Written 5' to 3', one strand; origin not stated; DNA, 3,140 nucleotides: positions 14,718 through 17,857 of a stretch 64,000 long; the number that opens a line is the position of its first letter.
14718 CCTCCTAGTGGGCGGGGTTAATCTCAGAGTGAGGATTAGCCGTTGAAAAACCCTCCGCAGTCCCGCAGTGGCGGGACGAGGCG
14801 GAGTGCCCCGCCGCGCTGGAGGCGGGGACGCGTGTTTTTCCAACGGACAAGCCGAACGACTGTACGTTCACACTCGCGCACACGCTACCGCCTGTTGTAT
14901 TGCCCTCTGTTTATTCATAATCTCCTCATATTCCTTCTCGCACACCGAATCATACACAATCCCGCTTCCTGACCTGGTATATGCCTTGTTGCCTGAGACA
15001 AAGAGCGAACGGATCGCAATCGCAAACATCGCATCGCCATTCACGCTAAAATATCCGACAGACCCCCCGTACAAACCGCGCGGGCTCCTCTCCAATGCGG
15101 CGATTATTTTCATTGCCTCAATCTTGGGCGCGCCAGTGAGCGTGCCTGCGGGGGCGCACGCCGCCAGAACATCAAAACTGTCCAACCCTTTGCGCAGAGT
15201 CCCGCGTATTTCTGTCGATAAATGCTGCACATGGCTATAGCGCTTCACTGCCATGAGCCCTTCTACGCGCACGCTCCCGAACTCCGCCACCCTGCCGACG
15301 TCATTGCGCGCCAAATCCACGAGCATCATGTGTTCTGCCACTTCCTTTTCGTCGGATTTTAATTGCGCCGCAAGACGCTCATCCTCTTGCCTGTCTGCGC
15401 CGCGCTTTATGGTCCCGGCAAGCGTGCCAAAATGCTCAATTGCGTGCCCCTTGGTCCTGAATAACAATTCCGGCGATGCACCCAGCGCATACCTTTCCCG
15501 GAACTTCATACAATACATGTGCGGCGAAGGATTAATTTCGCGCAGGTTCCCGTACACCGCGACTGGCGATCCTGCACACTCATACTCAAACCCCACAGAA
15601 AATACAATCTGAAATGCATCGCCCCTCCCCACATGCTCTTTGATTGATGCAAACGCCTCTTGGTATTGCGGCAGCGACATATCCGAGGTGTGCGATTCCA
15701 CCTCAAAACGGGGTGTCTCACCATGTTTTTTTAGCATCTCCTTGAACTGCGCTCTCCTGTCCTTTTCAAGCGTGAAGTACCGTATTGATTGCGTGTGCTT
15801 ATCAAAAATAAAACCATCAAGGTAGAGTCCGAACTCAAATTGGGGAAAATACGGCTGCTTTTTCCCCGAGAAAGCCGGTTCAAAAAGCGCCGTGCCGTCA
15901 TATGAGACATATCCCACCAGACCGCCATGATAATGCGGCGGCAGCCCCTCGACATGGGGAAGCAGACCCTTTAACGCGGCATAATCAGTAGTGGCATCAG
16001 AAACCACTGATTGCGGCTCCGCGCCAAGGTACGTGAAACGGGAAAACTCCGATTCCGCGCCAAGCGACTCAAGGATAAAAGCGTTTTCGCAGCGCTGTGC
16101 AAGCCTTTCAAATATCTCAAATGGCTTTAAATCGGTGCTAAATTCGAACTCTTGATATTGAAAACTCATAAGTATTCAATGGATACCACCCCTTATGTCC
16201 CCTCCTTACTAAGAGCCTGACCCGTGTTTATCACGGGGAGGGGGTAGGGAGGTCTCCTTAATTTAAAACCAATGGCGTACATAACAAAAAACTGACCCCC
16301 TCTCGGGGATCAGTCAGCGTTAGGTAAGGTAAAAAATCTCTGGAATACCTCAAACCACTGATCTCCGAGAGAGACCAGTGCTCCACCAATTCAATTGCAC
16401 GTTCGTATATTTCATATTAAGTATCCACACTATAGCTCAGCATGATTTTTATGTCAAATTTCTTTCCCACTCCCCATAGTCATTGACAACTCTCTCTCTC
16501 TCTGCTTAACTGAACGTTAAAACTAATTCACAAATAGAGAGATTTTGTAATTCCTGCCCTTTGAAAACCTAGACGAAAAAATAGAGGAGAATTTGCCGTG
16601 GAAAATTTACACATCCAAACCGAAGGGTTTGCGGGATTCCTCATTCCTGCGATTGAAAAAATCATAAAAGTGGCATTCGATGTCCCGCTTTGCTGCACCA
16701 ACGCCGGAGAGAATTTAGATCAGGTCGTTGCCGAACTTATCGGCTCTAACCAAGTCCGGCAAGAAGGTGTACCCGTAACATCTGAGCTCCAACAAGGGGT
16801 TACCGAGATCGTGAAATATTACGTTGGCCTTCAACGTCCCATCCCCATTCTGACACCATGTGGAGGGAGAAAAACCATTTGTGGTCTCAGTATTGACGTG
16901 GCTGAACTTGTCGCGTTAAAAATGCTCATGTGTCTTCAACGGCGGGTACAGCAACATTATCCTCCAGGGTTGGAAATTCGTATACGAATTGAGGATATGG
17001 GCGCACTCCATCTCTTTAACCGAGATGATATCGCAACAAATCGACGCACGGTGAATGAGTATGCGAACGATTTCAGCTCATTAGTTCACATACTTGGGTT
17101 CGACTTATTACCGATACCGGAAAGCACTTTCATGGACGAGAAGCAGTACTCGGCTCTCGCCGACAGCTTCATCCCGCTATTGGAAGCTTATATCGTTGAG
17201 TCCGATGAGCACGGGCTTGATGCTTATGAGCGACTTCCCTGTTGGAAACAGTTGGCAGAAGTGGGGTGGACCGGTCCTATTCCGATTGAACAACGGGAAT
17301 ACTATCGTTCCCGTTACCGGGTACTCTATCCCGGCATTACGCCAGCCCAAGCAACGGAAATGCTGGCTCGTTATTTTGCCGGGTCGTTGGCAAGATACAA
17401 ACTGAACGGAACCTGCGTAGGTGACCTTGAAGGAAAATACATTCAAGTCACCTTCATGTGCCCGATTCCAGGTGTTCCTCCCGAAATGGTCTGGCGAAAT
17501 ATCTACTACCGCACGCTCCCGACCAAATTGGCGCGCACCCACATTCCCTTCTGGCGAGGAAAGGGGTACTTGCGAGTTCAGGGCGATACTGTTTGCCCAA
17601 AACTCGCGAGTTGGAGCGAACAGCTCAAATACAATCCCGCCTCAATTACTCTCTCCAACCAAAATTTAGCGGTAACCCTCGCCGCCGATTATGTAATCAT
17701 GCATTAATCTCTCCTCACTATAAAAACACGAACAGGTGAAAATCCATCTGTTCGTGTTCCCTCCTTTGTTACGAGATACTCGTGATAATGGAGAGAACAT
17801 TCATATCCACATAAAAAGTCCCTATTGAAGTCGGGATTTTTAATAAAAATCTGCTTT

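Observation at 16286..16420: Classical ribosome-mediated trp attenuator with WW leader peptide upstream of trpE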

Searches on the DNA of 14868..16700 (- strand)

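Call 3: search_rna_families(source=window, start=16000, end=16700, threshold=evalue, max_evalue=10, show_alignments=5)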
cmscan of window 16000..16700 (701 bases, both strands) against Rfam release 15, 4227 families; matches with E-value up to 10: 1.
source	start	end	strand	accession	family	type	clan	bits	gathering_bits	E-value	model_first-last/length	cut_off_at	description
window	16196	16243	-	RF02795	Pab91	Gene; snRNA; snoRNA; HACA-box;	-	15.7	71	5.6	1-57/57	no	Pab91 RNA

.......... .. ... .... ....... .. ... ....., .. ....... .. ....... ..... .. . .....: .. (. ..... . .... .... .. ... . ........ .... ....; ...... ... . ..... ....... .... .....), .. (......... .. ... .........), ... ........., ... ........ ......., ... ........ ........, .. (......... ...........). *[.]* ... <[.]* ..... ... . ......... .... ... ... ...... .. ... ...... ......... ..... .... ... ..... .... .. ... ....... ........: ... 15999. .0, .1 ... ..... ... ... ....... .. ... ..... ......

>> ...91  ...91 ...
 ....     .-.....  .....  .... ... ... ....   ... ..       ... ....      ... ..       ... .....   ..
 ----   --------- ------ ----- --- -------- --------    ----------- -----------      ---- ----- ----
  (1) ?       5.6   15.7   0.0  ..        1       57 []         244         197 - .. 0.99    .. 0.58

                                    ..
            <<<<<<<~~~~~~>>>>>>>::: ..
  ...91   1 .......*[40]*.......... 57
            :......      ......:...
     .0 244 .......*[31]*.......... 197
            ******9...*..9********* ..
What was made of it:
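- On Rfam Trp_leader (RF00513, enterobacterial trpL): cmscan of 16000-16700 at E <= 10 returns only a chance Pab91 match (call 3).
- On T-box leader (RF00230): No T-box hit at E <= 10 in the window leader (call 3).
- No Rfam family matches at E <= 10, so there is no T-box (call 3). No T-box or other Rfam match at E <= 10 in the window leader (call 3).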

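Call 32: search_rna_families(sources=[L001, L002, L003, L004, L081, L082, L083, L084, L085, L086, L089, L090, L092, L093], threshold=gathering)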
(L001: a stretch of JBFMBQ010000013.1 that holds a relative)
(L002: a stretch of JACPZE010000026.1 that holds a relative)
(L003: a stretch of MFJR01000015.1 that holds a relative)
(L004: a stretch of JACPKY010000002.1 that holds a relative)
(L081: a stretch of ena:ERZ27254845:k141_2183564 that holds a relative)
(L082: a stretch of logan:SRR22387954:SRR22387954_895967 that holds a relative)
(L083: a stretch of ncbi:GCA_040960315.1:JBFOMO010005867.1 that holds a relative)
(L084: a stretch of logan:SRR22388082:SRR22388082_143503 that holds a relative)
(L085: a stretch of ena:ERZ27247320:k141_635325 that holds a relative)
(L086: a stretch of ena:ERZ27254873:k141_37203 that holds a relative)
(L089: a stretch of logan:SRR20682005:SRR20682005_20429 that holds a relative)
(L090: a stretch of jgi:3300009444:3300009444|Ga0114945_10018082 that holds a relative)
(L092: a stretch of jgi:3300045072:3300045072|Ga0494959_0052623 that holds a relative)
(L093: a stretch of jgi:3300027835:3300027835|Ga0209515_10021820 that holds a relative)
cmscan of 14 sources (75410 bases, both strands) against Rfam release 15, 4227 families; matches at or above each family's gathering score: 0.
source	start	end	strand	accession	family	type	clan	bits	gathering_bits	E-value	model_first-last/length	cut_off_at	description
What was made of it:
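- Tried and rejected: (4) Rfam at gathering threshold on 14 loci gave nothing (call 32).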

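Call 33: search_rna_families(sources=[L002, L003, L004, L093], threshold=evalue, max_evalue=1, show_alignments=2)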
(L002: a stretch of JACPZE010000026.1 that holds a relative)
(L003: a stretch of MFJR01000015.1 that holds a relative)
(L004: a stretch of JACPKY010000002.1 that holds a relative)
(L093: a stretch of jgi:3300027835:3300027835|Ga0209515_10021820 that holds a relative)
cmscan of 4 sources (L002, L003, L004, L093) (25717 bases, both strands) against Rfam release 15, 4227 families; matches with E-value up to 1: 16.
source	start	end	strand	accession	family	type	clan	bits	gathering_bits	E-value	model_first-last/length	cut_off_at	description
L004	2715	2939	+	RF00230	T-box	Cis-reg; leader;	-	43.1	93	1.4e-06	1-219/219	no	T-box leader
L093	2382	2439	-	RF03956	mir-737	Gene; miRNA;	-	33.6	60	0.05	1-63/63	no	mir-737 microRNA precursor family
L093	2369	2450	-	RF03664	MIR6288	Gene; miRNA;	-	32.9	74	0.0044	1-92/92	no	MIR6288 microRNA precursor family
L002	746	942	+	RF00230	T-box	Cis-reg; leader;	-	32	93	0.00099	1-219/219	no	T-box leader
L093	2382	2439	+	RF03956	mir-737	Gene; miRNA;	-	31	60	0.2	1-63/63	no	mir-737 microRNA precursor family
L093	2379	2449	-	RF03578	mir-3910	Gene; miRNA;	-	29.6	95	0.034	1-82/82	no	mir-3910 microRNA precursor family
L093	2385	2436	+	RF00237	mir-9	Gene; miRNA;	-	28.4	58.6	0.2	1-78/78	no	mir-9/mir-79 microRNA precursor family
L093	2381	2447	-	RF03938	mir-4662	Gene; miRNA;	-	27.8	97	0.088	1-67/67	no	mir-4662 microRNA precursor family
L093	2372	2449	+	RF03578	mir-3910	Gene; miRNA;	-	27.8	95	0.1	1-82/82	no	mir-3910 microRNA precursor family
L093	2385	2436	-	RF00237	mir-9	Gene; miRNA;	-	27.5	58.6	0.33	1-78/78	no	mir-9/mir-79 microRNA precursor family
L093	2375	2446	-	RF04134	MIR7504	Gene; miRNA;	-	27.3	83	0.56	1-124/124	no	MIR7504 microRNA precursor family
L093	2388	2445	-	RF03462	mir-4677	Gene; miRNA;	-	26.9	80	0.097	1-59/59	no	mir-4677 microRNA precursor family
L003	2247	2328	+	RF00153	SNORD62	Gene; snRNA; snoRNA; CD-box;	CL00068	25.1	39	0.66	1-86/86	no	Small nucleolar RNA SNORD62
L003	2697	2930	+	RF00230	T-box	Cis-reg; leader;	-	24.2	93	0.1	1-219/219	no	T-box leader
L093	2380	2448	+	RF03590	mir-2009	Gene; miRNA;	-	23.8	90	0.41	1-83/83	no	mir-2009 microRNA precursor family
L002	1148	1226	+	RF00657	mir-184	Gene; miRNA;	-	22.4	54.1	0.9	1-86/86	no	mir-184 microRNA precursor family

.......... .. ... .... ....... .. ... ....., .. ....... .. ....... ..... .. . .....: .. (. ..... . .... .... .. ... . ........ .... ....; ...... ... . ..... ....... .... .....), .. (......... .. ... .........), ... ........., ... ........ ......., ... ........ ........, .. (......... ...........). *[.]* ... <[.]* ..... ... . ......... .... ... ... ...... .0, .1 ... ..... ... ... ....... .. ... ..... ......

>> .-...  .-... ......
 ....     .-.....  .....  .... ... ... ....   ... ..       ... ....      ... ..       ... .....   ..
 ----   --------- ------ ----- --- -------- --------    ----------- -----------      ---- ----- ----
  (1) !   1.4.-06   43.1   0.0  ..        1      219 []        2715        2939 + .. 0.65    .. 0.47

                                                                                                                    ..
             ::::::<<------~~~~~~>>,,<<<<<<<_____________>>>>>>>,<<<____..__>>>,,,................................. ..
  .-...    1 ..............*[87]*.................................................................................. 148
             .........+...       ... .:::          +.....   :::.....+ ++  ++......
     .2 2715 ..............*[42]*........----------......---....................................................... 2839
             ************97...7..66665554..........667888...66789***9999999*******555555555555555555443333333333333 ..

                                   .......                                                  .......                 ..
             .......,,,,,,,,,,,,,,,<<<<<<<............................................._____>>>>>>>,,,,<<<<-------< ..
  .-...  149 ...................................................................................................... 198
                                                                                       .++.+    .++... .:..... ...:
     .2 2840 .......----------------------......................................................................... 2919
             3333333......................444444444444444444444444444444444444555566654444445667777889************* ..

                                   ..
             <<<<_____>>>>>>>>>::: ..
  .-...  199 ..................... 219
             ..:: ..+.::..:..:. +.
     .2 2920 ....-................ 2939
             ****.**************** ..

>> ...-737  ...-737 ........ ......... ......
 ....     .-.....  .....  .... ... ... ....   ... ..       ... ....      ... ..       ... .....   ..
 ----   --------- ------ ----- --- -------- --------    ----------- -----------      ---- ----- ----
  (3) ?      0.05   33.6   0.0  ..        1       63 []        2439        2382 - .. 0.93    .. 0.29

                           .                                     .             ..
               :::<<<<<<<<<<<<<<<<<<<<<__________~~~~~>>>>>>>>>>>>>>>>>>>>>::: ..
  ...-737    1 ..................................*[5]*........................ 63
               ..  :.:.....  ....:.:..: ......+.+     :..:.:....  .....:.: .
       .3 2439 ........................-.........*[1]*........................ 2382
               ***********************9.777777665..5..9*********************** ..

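Call 54: build_rna_model(alignment_id=A1, structure=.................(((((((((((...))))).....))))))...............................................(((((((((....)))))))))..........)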
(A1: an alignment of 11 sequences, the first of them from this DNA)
Model R1 built from alignment A1 (11 sequences, 126 columns); structure: as given.
model positions 116; base pairs 20; branch points 1; effective number of sequences 3.4; information 0.59 bits per position. Calibrated on 0.2 Mb of random sequence (short: E-values are rough).
structure used (alignment columns):
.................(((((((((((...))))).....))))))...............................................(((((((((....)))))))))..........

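Call 55: search_with_rna_model(model_id=R1, sources=[window, L001, L081, L082, L083, L084, L085, L086, L089, L090, L092, L093, L002, L003, L004, L005, L006, L008, L009, L028], max_evalue=1, make_alignment=true)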
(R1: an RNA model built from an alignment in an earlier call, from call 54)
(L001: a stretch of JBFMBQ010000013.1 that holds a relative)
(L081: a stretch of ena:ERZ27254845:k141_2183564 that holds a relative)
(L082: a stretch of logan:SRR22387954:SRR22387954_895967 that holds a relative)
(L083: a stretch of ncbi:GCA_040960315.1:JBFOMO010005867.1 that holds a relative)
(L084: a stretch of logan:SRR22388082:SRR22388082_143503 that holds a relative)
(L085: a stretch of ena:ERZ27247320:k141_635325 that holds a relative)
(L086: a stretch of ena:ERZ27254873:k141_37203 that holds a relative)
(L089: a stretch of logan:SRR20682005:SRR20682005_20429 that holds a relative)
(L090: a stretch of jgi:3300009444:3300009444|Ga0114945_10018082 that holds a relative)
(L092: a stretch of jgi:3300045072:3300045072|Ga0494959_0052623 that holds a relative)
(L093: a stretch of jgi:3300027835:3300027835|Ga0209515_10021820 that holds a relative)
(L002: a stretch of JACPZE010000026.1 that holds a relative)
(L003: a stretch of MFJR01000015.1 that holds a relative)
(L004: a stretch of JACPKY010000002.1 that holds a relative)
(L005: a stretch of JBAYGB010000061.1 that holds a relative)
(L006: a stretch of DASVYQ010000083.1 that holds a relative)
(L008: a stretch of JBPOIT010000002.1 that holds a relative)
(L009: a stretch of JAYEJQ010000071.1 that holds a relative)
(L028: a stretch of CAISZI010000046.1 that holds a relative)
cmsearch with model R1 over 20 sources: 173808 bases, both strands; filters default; matches with E-value up to 1: 19.
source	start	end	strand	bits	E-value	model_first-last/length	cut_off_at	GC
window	16284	16397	-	118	4.6e-23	1-116/116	no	0.46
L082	1384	1497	+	116.2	1.2e-22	1-116/116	no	0.46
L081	2337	2449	+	114.6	2.5e-22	1-116/116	no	0.44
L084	669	784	+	111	1.5e-21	1-116/116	no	0.47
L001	389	499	+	103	7.8e-20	1-116/116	no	0.48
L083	2339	2451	+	101.2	1.9e-19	1-116/116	no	0.45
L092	281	397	+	98.4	8e-19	1-116/116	no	0.47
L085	2360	2474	+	97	1.6e-18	1-116/116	no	0.45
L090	789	898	+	95.8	2.9e-18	1-116/116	no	0.47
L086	1010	1107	+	65.6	8.7e-12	1-116/116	no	0.49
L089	2366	2467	+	37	1.3e-05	1-116/116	no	0.45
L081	2348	2453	-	33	9.4e-05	1-116/116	no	0.45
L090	807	892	-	24.4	0.0067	18-109/116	no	0.5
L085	2378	2468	-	24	0.008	18-108/116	no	0.45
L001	404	493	-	22.9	0.014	18-112/116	no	0.49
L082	1395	1500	-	21.4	0.03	1-116/116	no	0.48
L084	680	790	-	18.4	0.13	1-116/116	no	0.44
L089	1605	1683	-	14.6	0.83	1-116/116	no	0.44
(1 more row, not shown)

Alignment A2: 19 matches aligned to the model, 133 columns, each read 5' to 3' on its own strand. Consensus structure (alignment columns), stored with it:
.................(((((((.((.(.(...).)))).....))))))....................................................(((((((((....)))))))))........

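Call 56: search_with_rna_model(model_id=R1, sources=[window, L001, L081, L082, L083, L084, L085, L086, L089, L090, L092], max_evalue=0.00002, make_alignment=true)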
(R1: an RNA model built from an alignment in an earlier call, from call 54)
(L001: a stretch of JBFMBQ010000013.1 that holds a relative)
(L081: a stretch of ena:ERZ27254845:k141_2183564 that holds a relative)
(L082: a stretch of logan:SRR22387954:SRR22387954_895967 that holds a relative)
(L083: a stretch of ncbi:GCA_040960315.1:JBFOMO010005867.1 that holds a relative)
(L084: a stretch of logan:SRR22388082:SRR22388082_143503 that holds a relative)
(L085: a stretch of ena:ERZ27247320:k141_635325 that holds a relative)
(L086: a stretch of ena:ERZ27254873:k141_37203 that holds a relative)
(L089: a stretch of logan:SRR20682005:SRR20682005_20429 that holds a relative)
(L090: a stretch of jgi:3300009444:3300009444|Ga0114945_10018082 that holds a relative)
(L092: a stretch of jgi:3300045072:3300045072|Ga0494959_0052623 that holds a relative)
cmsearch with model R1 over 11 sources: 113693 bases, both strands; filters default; matches with E-value up to 0.00002: 11.
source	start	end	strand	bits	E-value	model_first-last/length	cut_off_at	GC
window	16284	16397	-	118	3e-23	1-116/116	no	0.46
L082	1384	1497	+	116.2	7.7e-23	1-116/116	no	0.46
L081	2337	2449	+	114.6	1.6e-22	1-116/116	no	0.44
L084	669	784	+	111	9.7e-22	1-116/116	no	0.47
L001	389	499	+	103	5.1e-20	1-116/116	no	0.48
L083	2339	2451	+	101.2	1.2e-19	1-116/116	no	0.45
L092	281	397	+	98.4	5.2e-19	1-116/116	no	0.47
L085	2360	2474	+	97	1e-18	1-116/116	no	0.45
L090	789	898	+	95.8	1.9e-18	1-116/116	no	0.47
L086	1010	1107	+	65.6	5.7e-12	1-116/116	no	0.49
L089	2366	2467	+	37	8.5e-06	1-116/116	no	0.45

Alignment A3: 11 matches aligned to the model, 125 columns, each read 5' to 3' on its own strand. Consensus structure (alignment columns), stored with it:
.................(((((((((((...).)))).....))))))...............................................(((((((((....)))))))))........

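Call 79: search_rna_families(sources=[L128, L130], threshold=evalue, max_evalue=0.01)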
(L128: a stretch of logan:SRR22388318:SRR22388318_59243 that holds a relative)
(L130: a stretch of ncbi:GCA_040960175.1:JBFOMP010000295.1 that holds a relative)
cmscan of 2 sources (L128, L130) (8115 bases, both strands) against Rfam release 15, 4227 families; matches with E-value up to 0.01: 1.
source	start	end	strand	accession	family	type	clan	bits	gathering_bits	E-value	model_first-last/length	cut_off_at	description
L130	1245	1378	+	RF00230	T-box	Cis-reg; leader;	-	31.3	93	0.00047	1-219/219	no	T-box leader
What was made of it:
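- On T-box leader (RF00230): In contrast, L002, L003, L004 and L130 give full-length T-box hits at E 1e-6 to 0.1 (calls 33, 79).
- Closest known: Trp-specific T-box leaders upstream of trpE in related Patescibacteria. Different: Full-length sub-threshold Rfam T-box hits were found in L004 (43 bits), L002, L003 and L130 (calls 33, 79).
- Tried and rejected: The T-boxes of relatives are only sub-threshold (calls 33, 79).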

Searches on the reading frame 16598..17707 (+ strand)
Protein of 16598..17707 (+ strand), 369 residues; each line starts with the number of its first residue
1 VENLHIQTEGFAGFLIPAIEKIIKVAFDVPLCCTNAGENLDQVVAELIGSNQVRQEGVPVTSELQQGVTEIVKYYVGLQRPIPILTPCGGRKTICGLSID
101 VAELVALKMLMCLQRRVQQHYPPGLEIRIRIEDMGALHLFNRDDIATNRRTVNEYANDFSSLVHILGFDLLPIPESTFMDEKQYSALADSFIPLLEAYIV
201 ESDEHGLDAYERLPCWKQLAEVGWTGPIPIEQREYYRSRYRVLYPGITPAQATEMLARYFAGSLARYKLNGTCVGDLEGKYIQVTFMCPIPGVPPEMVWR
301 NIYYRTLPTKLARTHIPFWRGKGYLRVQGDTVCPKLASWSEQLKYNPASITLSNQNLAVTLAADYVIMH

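Call 6: search_protein_families(library=ncbifam, proteins=[window:16598-17707:+])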
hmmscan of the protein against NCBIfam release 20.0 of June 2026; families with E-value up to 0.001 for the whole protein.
window:16598-17707:+ (369 aa): 1 family
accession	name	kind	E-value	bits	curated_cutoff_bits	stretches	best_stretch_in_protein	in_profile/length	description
NF045653.1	TyIsonSynPvcA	equivalog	6.2e-07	28.6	600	1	80-171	54-145/315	L-tyrosine isonitrile synthase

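Call 39: search_protein_families(library=pfam, proteins=[window:16598-17707:+], max_evalue=0.00001)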
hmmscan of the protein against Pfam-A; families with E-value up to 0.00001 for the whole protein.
window:16598-17707:+ (369 aa): 0 families
